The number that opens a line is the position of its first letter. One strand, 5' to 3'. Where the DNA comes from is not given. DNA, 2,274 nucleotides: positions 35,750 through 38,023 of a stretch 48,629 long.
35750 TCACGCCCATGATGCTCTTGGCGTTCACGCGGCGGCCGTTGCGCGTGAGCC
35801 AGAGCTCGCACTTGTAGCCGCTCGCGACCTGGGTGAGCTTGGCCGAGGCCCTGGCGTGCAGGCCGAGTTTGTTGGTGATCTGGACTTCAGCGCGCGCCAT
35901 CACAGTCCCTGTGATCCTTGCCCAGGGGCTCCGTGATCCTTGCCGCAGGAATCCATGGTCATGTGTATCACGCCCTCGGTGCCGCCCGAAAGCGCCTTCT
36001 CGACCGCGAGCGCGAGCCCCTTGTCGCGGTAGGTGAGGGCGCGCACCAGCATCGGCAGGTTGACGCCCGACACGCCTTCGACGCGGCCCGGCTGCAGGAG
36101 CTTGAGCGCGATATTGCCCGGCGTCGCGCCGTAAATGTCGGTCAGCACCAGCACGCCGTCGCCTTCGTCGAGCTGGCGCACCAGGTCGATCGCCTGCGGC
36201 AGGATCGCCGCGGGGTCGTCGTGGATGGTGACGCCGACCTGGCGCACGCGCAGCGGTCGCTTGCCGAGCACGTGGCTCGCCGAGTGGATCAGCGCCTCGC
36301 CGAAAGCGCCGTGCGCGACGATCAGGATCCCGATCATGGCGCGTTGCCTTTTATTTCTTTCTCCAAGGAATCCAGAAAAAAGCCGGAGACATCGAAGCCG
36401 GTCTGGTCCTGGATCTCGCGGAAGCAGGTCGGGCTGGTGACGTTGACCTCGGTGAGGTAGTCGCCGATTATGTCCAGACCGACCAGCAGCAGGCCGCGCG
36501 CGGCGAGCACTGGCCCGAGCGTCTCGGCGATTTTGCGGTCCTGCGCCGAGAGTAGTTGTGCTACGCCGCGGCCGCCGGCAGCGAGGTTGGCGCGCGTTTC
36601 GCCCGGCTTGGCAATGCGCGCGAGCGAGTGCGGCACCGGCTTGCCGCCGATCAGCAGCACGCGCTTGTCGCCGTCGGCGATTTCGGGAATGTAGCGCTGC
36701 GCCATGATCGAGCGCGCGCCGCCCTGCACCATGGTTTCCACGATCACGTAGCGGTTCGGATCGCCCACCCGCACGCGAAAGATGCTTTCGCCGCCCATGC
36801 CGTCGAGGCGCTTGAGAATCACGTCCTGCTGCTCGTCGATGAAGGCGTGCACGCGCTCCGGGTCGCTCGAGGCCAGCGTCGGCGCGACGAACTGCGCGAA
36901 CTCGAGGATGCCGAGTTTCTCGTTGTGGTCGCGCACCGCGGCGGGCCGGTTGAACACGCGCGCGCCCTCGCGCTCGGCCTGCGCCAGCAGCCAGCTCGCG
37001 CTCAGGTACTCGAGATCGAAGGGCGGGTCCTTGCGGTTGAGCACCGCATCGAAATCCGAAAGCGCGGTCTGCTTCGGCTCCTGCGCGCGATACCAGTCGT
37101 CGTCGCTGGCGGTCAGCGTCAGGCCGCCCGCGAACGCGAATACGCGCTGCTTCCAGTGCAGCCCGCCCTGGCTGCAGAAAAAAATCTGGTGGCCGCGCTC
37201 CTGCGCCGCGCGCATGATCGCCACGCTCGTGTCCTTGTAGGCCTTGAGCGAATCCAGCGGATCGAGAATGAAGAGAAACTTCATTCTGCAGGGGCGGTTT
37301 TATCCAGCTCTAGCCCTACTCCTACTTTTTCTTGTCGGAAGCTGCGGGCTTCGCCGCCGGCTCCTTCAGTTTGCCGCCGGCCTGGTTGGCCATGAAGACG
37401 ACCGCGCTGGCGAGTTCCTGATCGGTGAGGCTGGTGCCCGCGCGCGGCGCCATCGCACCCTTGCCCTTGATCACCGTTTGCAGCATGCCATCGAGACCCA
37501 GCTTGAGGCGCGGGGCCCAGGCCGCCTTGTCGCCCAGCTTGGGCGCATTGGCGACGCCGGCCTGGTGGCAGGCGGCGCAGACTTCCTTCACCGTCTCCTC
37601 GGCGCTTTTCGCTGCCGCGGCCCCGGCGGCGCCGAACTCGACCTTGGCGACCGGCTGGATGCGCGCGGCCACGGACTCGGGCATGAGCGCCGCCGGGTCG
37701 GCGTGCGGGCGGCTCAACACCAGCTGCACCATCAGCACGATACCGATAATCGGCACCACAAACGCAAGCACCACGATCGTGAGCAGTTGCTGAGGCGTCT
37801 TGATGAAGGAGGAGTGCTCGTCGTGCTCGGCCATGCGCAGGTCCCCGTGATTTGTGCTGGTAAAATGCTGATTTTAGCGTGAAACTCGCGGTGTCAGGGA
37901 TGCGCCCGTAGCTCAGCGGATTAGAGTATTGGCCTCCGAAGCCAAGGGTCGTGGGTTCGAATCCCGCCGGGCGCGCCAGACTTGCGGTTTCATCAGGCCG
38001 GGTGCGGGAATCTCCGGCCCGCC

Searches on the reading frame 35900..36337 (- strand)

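Call 39: search_protein_families(library=pfam, proteins=[window:35900-36337:-], max_evalue=0.00001)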
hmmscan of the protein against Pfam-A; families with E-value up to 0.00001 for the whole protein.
window:35900-36337:- (145 aa): 1 family
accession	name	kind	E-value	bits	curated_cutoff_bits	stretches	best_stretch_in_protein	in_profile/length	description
PF03610.21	EIIA-man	-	9.3e-20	71.3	21.4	1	3-106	1-105/116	PTS system fructose IIA component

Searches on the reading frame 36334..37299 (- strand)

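Call 39: search_protein_families(library=pfam, proteins=[window:36334-37299:-], max_evalue=0.00001)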
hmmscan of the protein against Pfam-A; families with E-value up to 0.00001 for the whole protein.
window:36334-37299:- (321 aa): 3 families
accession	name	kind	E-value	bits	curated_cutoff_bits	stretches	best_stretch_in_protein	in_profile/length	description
PF02955.21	GSH-S_ATP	-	1.2e-67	227.1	23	1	127-300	1-174/175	Prokaryotic glutathione synthetase, ATP-grasp domain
PF02951.20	GSH-S_N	-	4.4e-38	130.4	21.3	1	6-123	1-119/119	Prokaryotic glutathione synthetase, N-terminal domain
PF08443.16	RimK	-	7.5e-12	45.7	21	1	142-305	22-181/188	RimK-like ATP-grasp domain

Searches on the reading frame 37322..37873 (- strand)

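Call 39: search_protein_families(library=pfam, proteins=[window:37322-37873:-], max_evalue=0.00001)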
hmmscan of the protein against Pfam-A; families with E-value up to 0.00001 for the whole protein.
window:37322-37873:- (183 aa): 1 family
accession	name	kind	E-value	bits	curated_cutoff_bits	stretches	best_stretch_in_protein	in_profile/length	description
PF13442.11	Cytochrome_CBB3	-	6e-13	49.4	27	1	86-161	1-68/68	Cytochrome C oxidase, cbb3-type, subunit III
